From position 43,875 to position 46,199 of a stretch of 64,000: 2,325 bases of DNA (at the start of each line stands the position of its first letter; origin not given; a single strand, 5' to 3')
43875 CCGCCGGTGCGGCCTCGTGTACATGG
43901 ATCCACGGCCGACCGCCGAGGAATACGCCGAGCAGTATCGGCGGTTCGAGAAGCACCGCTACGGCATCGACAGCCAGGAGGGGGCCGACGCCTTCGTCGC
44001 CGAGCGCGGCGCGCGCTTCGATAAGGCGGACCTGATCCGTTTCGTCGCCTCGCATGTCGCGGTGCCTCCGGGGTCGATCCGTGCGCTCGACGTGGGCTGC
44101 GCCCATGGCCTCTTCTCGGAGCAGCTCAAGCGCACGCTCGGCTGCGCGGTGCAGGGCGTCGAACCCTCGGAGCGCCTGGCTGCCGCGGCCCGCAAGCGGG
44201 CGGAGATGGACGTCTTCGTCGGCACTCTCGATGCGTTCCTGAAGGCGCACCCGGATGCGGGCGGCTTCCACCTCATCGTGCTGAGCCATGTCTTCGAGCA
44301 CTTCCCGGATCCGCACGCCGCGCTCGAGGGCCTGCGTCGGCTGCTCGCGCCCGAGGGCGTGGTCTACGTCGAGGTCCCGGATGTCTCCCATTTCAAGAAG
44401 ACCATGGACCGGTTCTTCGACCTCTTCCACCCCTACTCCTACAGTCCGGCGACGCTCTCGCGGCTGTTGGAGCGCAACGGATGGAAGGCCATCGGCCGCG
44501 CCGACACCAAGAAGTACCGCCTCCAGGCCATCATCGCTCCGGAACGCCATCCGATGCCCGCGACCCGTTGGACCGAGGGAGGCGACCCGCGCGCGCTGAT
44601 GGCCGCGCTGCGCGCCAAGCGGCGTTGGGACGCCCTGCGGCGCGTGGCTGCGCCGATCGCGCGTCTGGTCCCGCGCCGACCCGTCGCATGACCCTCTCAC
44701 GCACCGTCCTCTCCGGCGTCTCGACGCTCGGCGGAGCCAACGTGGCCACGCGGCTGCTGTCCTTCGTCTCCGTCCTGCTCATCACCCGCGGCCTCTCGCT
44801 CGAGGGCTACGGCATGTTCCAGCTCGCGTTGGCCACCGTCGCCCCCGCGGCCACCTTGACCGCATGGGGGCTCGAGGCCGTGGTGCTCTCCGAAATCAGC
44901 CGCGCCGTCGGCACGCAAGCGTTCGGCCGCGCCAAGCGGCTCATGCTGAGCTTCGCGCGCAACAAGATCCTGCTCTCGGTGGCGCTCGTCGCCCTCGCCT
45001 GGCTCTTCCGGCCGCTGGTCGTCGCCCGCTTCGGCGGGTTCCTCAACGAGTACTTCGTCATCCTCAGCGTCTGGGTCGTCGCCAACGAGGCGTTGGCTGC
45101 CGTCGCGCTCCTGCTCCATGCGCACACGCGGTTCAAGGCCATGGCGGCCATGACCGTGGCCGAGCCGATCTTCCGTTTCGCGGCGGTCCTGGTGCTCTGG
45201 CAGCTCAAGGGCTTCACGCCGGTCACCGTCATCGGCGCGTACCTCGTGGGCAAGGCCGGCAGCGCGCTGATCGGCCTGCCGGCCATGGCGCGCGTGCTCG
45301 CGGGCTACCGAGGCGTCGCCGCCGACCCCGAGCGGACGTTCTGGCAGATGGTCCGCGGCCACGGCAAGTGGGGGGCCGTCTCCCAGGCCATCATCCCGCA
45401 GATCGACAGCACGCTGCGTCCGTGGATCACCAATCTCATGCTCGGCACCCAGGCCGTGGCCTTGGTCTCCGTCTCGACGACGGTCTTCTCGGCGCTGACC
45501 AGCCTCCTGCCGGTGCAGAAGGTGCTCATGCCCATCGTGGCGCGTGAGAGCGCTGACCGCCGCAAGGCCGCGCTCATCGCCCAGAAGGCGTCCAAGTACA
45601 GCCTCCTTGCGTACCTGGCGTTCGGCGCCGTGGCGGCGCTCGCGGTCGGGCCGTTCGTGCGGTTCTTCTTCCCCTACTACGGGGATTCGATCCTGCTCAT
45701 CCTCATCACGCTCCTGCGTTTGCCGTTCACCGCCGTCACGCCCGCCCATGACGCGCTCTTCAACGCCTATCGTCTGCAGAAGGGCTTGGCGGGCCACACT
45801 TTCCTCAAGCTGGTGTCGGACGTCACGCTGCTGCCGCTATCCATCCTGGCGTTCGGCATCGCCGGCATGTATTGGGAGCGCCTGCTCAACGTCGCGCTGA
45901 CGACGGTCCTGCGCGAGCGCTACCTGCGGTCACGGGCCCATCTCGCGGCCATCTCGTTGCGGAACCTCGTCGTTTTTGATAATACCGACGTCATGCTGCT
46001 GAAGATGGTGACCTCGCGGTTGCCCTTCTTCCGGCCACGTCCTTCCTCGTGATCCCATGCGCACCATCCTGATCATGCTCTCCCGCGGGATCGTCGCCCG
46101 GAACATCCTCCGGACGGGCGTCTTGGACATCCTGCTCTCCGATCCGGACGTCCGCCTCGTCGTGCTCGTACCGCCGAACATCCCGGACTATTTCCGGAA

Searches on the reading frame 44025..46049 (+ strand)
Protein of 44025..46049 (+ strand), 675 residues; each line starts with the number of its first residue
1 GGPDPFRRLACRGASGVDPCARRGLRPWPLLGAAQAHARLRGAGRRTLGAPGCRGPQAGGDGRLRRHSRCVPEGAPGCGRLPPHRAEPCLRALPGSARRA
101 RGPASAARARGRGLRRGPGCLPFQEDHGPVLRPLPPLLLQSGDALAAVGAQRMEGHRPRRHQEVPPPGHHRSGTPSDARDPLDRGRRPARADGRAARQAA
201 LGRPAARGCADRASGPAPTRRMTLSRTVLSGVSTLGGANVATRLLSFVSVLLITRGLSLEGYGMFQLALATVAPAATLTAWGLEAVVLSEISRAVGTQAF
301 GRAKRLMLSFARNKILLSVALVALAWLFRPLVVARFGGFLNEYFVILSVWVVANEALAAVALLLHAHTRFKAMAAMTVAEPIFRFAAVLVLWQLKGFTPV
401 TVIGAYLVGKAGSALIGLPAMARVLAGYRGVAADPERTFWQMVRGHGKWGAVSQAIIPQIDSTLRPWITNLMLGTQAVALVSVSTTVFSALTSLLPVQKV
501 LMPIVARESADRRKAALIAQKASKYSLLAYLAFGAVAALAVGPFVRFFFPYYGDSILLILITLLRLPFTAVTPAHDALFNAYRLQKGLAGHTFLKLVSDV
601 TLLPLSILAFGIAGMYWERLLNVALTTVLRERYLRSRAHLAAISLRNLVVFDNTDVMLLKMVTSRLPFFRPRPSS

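Call 67: search_protein_families(library=pfam, proteins=[window:44025-46049:+], max_evalue=0.01)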
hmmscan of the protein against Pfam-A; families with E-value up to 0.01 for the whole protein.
window:44025-46049:+ (675 aa): 1 family
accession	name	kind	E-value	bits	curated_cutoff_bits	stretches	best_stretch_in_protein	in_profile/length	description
PF01943.22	Polysacc_synt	-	1.1e-10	41.9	28.2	1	229-506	2-271/274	Polysaccharide biosynthesis protein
